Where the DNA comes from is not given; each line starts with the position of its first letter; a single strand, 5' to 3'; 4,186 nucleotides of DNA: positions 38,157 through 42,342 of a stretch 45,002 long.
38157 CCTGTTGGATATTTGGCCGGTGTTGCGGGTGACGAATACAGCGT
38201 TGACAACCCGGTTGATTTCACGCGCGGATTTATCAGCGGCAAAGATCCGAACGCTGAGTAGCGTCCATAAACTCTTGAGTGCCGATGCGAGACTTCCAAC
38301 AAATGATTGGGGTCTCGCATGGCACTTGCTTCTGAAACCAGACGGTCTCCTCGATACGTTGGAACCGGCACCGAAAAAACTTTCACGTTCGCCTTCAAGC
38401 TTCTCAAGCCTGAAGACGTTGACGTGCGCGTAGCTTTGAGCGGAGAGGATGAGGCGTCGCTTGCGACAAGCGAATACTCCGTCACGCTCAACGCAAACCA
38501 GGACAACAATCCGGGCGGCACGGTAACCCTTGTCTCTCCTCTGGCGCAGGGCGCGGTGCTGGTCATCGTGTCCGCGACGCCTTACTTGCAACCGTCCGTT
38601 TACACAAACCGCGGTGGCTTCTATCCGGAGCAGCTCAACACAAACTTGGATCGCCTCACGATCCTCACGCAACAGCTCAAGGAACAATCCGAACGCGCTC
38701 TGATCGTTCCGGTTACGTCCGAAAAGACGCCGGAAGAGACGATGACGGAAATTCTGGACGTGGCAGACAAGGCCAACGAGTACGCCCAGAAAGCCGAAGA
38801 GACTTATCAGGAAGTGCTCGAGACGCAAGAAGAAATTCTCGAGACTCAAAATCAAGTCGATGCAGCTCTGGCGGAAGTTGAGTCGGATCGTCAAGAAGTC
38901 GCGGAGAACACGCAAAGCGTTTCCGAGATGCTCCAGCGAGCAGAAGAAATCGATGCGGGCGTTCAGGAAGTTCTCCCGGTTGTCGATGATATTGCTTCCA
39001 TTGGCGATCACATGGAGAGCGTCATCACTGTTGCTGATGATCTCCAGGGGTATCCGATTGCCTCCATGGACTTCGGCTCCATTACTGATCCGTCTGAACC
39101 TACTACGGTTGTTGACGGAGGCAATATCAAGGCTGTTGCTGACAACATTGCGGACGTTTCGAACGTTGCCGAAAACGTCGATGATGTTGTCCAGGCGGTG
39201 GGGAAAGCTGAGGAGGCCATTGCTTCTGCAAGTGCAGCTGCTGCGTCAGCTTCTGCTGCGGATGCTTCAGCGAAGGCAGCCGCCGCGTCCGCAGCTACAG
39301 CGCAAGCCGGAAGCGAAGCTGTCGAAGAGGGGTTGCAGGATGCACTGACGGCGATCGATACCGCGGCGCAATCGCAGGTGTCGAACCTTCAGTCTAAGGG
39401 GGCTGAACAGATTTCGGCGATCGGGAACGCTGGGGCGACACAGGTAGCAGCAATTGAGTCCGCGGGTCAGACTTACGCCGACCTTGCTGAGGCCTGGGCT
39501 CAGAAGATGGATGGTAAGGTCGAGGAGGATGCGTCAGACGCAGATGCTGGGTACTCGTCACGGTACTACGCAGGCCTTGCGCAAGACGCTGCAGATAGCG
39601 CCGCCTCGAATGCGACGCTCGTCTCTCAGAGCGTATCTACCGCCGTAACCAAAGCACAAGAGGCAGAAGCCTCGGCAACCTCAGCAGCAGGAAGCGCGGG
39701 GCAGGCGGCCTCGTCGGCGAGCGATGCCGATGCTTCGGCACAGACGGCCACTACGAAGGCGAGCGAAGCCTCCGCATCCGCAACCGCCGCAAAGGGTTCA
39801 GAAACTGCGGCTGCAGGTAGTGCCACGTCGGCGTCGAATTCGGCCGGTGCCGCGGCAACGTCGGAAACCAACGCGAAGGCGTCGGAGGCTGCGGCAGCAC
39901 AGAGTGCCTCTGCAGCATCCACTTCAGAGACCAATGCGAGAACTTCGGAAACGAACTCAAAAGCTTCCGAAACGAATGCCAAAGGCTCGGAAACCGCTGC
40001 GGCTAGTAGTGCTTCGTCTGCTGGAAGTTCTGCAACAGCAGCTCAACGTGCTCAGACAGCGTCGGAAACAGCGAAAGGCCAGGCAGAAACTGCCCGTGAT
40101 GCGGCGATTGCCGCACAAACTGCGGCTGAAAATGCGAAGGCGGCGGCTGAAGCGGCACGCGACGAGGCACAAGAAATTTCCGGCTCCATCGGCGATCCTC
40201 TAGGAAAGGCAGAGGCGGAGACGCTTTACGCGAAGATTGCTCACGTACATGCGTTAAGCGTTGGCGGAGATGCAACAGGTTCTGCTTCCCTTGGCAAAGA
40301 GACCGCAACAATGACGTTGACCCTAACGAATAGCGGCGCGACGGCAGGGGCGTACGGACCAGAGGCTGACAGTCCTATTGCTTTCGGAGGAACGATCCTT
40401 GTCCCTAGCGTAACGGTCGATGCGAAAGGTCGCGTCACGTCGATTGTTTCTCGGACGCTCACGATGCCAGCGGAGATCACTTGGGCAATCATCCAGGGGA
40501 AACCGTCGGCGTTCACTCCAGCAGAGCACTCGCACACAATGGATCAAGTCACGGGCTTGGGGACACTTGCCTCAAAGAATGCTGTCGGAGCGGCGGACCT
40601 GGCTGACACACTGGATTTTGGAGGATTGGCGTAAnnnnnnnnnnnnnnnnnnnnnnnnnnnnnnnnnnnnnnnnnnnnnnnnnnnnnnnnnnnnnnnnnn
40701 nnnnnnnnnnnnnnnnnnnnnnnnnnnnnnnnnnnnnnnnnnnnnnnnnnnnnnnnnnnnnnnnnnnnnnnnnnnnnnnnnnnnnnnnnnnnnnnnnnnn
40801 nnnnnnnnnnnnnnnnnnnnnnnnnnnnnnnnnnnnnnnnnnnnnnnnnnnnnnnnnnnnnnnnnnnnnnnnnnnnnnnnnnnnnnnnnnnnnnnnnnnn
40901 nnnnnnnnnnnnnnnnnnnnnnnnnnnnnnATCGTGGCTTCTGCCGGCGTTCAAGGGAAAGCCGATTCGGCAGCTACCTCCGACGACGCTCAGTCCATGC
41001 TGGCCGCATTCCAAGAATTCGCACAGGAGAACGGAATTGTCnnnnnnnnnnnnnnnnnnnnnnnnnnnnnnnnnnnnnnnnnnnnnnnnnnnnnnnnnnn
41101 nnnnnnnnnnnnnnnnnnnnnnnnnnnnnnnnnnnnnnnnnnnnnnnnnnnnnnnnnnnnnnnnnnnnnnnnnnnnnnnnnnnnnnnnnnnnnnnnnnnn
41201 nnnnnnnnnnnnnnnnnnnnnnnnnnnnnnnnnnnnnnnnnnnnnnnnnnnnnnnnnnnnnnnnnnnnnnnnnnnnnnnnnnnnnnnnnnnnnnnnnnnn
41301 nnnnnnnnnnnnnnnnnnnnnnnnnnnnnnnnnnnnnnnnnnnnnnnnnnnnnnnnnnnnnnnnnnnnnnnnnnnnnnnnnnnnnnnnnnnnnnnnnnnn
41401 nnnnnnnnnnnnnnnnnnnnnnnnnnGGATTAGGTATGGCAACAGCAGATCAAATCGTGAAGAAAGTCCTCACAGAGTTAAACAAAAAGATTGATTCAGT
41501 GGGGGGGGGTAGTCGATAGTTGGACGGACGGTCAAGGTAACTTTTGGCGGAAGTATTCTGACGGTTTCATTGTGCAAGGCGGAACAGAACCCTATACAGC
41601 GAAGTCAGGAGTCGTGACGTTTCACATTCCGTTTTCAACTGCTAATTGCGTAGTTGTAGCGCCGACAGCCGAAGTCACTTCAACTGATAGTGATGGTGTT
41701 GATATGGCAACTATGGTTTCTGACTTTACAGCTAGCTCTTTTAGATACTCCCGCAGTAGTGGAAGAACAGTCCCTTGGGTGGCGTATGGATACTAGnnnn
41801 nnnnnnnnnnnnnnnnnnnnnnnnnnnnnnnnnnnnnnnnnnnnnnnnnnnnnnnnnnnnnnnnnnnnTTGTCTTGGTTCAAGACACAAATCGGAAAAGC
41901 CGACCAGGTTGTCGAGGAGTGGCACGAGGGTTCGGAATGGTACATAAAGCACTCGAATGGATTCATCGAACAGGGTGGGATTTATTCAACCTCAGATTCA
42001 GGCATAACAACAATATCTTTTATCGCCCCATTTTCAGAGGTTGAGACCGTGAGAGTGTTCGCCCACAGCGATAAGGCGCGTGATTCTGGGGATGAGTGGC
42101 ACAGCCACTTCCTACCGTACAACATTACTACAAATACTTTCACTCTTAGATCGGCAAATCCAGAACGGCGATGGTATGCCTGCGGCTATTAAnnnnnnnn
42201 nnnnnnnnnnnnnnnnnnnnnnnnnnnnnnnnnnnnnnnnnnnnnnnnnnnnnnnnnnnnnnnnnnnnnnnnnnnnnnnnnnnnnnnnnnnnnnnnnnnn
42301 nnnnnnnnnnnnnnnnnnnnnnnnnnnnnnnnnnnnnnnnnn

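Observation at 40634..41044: Mtd-like fibre gene truncated to the N-terminal/stem part, in a phage with no DGR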

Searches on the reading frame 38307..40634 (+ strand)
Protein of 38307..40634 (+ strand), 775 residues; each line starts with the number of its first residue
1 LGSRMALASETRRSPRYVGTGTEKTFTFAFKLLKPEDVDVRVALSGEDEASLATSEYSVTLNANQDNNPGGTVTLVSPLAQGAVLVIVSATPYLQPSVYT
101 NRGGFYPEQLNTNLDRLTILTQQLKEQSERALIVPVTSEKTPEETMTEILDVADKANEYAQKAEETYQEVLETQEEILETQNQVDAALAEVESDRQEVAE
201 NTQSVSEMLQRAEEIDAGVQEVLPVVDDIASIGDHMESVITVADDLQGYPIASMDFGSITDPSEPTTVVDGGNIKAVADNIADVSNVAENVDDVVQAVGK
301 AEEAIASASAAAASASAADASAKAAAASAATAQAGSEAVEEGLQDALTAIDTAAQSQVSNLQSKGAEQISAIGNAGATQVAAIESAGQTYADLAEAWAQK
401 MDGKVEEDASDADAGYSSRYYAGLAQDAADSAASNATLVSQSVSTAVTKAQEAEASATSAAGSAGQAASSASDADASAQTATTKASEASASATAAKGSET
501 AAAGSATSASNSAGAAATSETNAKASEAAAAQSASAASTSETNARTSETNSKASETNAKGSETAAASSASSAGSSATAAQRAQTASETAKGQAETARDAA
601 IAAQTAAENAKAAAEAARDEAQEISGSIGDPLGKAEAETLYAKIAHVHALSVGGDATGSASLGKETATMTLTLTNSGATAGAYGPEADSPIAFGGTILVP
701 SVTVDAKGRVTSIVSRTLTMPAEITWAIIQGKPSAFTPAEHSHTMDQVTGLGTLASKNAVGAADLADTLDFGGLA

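Call 3: search_protein_families(library=pfam, proteins=[window:38307-40634:+], max_evalue=1)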
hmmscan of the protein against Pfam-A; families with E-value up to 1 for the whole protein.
window:38307-40634:+ (775 aa): 1 family
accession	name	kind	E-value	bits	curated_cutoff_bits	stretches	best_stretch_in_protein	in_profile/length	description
PF20667.3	Sec10_N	-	0.19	12.3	27.4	0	159-241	4-84/118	Exocyst complex component Sec10, N-terminal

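Call 4: search_protein_families(library=phrogs, proteins=[window:38307-40634:+], max_evalue=0.1)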
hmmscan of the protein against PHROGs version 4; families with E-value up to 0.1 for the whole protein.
window:38307-40634:+ (775 aa): 18 families
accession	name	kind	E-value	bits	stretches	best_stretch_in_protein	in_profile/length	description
phrog_1640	-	tail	1.3e-17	65.2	1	13-132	8-125/765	tail protein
phrog_3279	-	tail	2e-11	45.1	1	440-647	114-309/396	tail fiber protein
phrog_13893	-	tail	2.6e-11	43.6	1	8-136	4-129/648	tail protein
phrog_30017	-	unknown function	7.6e-10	38.3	1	16-159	11-150/1025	-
phrog_1419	-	tail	8.2e-09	35.2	1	498-651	151-298/793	tail protein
phrog_24159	-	tail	4.8e-08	32.7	1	449-601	129-281/972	tail fiber protein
phrog_36601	-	tail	9.7e-08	31.6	1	15-135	24-142/1084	tail fiber protein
phrog_5662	-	tail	2.6e-07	30.4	1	15-169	10-162/729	tail fiber protein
phrog_38237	-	unknown function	1.7e-06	27.6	1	15-135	10-128/697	-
phrog_17220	-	unknown function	2.3e-06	27.2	1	16-138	11-131/868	-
phrog_8713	-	tail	2.5e-05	24.5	1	430-622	121-311/509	tail fiber protein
phrog_6578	-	tail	8e-05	21.6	1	456-565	81-190/1210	tail fiber protein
phrog_24369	-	tail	8.1e-05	21.3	2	368-545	34-205/1396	tail fiber protein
phrog_38058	-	tail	0.00015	21.1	2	485-681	256-459/708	tail fiber protein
phrog_8780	-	tail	0.0002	20.7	2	529-624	193-288/755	minor tail protein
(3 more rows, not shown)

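Call 73: search_protein_families(library=ncbifam, proteins=[window:38307-40634:+], max_evalue=0.01)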
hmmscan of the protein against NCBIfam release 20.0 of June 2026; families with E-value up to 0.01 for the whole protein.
window:38307-40634:+ (775 aa): 1 family
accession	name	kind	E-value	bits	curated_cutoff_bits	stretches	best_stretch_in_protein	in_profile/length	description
NF003034.1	PRK03918.1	equivalog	0.0019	16.3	700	1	136-246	262-374/878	DNA double-strand break repair ATPase Rad50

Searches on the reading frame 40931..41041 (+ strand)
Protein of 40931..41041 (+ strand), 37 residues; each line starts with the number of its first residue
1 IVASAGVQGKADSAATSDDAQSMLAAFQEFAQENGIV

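Call 81: search_protein_representatives(protein=window:40931-41041:+)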
Query: 37 residues. Proteins with E-value up to 0.001 (for the whole library): 6; up to 1e-10: 1; up to 1e-30: 0. The best 6 are listed.
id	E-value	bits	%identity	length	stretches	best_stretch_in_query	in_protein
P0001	5.6e-11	55.4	92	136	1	1-37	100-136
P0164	1.2e-06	42.6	44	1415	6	4-26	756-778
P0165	4.3e-05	38.0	45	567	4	3-24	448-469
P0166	6.6e-05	37.4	74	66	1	6-36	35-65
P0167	7.9e-05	37.2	80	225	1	7-36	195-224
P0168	2.6e-04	35.7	79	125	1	9-37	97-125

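Call 83: find_encoding_contigs(protein=P0167, flank=5000, max_places=2)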
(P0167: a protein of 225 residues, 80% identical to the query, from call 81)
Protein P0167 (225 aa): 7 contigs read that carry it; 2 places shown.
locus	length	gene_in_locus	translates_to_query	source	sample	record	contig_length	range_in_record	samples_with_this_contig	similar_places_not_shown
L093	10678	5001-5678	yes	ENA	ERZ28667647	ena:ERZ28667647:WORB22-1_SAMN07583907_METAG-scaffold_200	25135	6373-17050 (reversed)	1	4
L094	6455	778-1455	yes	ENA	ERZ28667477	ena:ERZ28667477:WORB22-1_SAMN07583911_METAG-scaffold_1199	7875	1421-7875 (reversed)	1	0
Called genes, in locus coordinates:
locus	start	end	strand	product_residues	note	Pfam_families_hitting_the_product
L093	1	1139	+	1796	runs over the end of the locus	PF18838:LPD23, PF18812:PBECR3, PF18763:ddrB-ParB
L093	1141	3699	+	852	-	-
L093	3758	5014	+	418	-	-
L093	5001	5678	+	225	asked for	PF01391:Collagen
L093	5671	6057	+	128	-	PF21882:Gp53-like_C (weak)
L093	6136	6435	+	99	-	PF21882:Gp53-like_C (weak)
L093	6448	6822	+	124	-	PF16778:Phage_tail_APC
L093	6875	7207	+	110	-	-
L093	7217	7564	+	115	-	PF21882:Gp53-like_C (weak)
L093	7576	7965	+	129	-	-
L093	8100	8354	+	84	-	-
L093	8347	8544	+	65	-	-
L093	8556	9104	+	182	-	PF24027:DUF7338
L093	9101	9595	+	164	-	PF05105:Phage_holin_4_1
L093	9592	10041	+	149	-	PF00959:Phage_lysozyme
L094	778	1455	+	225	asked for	PF01391:Collagen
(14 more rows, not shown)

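Call 84: find_encoding_contigs(protein=P0168, flank=5000, max_places=2)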
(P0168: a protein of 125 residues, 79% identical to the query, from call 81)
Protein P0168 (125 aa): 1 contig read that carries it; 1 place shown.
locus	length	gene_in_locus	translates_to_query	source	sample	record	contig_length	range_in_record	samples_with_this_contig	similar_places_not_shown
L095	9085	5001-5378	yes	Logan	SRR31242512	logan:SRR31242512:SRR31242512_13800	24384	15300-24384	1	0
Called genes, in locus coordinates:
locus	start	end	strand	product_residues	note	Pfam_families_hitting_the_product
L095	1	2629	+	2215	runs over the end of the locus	PF18819:MuF_C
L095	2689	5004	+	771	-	-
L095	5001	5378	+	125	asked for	-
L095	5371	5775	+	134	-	-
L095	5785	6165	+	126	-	PF21882:Gp53-like_C (weak)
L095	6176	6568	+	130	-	PF21882:Gp53-like_C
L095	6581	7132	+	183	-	PF14301:DUF4376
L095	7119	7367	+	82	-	-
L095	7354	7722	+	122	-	PF21882:Gp53-like_C (weak)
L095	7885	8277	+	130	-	PF21882:Gp53-like_C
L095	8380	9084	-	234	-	?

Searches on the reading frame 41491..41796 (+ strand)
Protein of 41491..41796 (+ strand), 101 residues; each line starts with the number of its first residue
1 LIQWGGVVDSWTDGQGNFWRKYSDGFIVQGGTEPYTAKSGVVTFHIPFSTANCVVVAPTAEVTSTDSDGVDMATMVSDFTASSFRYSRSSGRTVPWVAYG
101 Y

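Call 3: search_protein_families(library=pfam, proteins=[window:41491-41796:+], max_evalue=1)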
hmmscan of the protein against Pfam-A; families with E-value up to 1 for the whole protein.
window:41491-41796:+ (101 aa): 2 families
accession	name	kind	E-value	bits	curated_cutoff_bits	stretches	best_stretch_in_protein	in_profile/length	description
PF21882.2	Gp53-like_C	-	6.8e-09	36.6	24.9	1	21-101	1-84/84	Putative tail fiber protein gp53-like, C-terminal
PF17529.7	DUF5450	-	0.079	13.4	25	1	28-73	77-120/161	Family of unknown function (DUF5450)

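Call 4: search_protein_families(library=phrogs, proteins=[window:41491-41796:+], max_evalue=0.1)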
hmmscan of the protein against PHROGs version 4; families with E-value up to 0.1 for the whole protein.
window:41491-41796:+ (101 aa): 6 families
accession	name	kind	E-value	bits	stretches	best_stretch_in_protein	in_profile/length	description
phrog_2557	-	head and packaging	2.9e-07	30.5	1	16-101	442-533/534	virion structural protein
phrog_1396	-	tail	1.1e-06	29.1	1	9-99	243-339/504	tail fiber protein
phrog_4209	-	tail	0.00071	19.7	1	19-101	320-406/406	tail fiber protein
phrog_5181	-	unknown function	0.0033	16.8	1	13-84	668-740/763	-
phrog_29147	-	unknown function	0.033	15.2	0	42-60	17-35/67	-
phrog_21558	-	unknown function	0.035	15.1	1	41-100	109-169/170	-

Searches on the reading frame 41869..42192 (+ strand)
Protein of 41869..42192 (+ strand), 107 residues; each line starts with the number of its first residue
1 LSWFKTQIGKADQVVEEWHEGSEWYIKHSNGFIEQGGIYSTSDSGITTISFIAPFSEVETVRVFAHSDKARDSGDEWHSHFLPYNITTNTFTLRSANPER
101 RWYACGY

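Call 3: search_protein_families(library=pfam, proteins=[window:41869-42192:+], max_evalue=1)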
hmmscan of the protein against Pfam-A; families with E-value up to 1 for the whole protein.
window:41869-42192:+ (107 aa): 1 family
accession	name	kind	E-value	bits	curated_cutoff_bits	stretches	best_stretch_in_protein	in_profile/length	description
PF21882.2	Gp53-like_C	-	4.9e-05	24.2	24.9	1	27-107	1-84/84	Putative tail fiber protein gp53-like, C-terminal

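Call 4: search_protein_families(library=phrogs, proteins=[window:41869-42192:+], max_evalue=0.1)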
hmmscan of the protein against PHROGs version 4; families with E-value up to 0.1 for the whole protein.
window:41869-42192:+ (107 aa): 5 families
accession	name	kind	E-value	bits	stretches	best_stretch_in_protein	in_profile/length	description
phrog_2557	-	head and packaging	0.0021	17.8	1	25-106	445-532/534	virion structural protein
phrog_25563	-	unknown function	0.0027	17.2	1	19-76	695-751/777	-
phrog_5181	-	unknown function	0.04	13.2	1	20-94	669-740/763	-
phrog_15547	-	unknown function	0.066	13.4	1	11-104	290-370/373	-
phrog_1396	-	tail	0.096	12.8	1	22-94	251-320/504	tail fiber protein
